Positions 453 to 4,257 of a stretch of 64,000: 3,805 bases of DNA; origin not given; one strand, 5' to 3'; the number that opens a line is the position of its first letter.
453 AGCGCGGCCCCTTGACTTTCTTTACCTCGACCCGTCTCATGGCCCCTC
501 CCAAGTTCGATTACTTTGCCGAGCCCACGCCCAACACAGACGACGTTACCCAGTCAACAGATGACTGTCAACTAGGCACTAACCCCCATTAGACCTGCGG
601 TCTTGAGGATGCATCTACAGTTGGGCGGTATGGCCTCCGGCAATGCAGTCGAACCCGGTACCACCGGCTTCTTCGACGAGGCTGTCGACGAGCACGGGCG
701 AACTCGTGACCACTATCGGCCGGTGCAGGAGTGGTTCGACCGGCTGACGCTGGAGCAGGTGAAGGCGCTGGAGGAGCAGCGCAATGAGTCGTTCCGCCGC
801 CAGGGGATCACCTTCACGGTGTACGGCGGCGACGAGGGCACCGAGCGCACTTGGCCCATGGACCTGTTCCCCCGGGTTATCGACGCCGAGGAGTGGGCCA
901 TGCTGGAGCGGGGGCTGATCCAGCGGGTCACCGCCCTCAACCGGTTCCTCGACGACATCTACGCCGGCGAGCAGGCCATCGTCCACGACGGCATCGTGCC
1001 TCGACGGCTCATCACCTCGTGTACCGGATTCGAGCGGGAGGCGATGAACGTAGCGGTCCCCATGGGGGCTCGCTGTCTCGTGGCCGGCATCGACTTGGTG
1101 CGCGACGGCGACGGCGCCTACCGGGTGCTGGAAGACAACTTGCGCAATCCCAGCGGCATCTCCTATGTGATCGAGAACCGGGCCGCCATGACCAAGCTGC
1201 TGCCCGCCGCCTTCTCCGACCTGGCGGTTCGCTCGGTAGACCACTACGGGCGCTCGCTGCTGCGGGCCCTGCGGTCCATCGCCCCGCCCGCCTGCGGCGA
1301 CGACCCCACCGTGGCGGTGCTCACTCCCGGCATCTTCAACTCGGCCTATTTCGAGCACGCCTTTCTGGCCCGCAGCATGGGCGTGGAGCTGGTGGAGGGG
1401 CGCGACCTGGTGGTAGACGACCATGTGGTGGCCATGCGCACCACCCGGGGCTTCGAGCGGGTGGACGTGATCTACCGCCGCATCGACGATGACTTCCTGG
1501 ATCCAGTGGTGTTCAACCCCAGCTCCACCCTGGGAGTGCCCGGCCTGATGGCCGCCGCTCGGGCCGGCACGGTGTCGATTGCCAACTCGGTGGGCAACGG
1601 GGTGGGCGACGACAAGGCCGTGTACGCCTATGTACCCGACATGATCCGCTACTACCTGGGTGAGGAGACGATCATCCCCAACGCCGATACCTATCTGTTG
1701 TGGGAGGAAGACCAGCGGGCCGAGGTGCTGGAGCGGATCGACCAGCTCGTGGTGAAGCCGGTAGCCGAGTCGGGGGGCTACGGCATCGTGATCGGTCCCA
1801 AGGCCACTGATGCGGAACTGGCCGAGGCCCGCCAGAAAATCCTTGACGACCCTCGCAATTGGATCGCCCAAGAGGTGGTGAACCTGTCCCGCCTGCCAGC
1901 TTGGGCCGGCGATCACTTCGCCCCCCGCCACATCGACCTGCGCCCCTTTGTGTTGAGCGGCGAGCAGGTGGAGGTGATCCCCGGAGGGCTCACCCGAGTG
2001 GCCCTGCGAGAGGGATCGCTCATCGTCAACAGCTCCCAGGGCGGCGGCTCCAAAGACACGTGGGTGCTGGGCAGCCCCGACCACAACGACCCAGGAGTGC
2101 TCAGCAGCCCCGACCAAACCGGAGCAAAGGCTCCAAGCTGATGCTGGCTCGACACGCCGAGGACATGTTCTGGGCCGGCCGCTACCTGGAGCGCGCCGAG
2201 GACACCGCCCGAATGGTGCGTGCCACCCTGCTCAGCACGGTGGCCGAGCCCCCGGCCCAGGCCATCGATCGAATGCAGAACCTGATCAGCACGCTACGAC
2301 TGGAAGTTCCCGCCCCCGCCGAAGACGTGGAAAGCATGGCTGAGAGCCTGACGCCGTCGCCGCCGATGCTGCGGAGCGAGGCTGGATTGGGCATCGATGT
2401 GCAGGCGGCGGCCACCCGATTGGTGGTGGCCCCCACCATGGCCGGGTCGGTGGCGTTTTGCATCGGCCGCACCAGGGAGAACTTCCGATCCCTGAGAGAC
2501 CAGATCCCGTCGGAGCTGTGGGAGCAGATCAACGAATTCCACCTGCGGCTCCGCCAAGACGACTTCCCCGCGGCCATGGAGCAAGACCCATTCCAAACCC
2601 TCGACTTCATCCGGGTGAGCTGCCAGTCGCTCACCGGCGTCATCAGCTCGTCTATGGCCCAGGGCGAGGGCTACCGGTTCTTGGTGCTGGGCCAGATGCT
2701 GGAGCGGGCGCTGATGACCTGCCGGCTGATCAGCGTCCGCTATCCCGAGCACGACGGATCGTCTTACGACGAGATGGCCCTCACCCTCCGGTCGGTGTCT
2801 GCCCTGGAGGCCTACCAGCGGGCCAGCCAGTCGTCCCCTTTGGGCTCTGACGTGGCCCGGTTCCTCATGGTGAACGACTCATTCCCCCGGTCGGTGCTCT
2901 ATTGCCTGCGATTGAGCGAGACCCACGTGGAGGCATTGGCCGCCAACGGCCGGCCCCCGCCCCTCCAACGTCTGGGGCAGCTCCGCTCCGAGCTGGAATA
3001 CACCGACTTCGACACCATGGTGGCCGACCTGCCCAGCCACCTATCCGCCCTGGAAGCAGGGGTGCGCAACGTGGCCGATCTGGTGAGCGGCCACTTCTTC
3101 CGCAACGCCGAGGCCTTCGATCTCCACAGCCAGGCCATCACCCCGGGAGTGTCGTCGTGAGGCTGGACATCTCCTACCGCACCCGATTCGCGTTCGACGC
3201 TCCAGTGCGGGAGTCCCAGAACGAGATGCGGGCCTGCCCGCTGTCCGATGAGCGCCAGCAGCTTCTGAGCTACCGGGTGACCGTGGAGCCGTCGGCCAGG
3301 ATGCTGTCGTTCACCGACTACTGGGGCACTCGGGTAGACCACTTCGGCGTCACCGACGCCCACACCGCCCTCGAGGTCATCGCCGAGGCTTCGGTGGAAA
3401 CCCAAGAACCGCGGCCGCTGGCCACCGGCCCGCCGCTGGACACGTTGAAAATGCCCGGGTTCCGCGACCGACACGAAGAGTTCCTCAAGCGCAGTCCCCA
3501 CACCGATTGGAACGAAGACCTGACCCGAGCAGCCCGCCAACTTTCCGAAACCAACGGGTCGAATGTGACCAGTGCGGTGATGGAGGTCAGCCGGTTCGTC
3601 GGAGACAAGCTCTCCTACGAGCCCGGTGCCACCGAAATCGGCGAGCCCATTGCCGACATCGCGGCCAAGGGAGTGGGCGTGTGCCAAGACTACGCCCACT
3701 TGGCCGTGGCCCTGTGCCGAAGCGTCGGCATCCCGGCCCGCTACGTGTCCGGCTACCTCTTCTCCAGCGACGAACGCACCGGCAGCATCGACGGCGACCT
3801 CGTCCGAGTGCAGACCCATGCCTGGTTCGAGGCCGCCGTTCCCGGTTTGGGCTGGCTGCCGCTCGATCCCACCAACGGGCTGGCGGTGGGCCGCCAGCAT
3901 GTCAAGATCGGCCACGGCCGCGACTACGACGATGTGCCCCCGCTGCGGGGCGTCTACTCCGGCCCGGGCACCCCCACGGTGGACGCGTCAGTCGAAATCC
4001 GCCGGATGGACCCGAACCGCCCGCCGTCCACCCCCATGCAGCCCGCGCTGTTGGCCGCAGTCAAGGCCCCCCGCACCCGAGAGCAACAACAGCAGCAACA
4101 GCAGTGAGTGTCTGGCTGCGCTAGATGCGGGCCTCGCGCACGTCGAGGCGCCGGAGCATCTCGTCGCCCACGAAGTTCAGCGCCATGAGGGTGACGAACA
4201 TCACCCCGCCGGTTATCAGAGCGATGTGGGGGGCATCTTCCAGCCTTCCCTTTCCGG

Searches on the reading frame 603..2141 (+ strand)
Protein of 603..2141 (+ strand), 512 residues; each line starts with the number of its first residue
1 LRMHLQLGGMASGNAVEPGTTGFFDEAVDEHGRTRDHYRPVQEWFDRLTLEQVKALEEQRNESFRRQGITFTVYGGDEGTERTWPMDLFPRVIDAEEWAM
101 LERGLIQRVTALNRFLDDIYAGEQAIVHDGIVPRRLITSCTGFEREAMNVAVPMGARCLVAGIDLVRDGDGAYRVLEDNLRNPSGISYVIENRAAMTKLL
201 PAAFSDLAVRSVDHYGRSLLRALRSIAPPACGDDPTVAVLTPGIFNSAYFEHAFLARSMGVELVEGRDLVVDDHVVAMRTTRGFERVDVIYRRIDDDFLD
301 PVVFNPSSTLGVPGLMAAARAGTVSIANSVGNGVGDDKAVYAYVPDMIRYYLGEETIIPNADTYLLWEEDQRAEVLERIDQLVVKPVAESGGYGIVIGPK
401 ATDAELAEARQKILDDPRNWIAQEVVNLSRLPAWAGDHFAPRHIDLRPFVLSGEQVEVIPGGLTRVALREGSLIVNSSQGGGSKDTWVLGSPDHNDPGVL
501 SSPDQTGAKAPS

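Call 44: search_protein_families(library=pfam, proteins=[window:603-2141:+], max_evalue=0.00001)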
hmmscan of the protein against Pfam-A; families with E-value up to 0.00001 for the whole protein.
window:603-2141:+ (512 aa): 2 families
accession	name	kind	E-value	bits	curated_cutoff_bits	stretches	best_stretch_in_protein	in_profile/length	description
PF14403.11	CP_ATPgrasp_2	-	1.4e-159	531.5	32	1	90-467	1-374/374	Circularly permuted ATP-grasp type 2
PF04174.18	CP_ATPgrasp_1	-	5.5e-144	479.6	23.1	1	90-423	1-332/332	A circularly permuted ATPgrasp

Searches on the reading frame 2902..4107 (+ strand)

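Call 44: search_protein_families(library=pfam, proteins=[window:2902-4107:+], max_evalue=0.00001)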
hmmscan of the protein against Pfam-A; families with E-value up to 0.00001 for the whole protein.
window:2902-4107:+ (401 aa): 2 families
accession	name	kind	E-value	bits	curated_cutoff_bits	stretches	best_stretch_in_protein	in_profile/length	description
PF01841.26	Transglut_core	-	2.3e-22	79.7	23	1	218-323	10-108/108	Transglutaminase-like superfamily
PF08379.15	Bact_transglu_N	-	2.1e-19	70.4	27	1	88-166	1-80/80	Bacterial transglutaminase-like N-terminal region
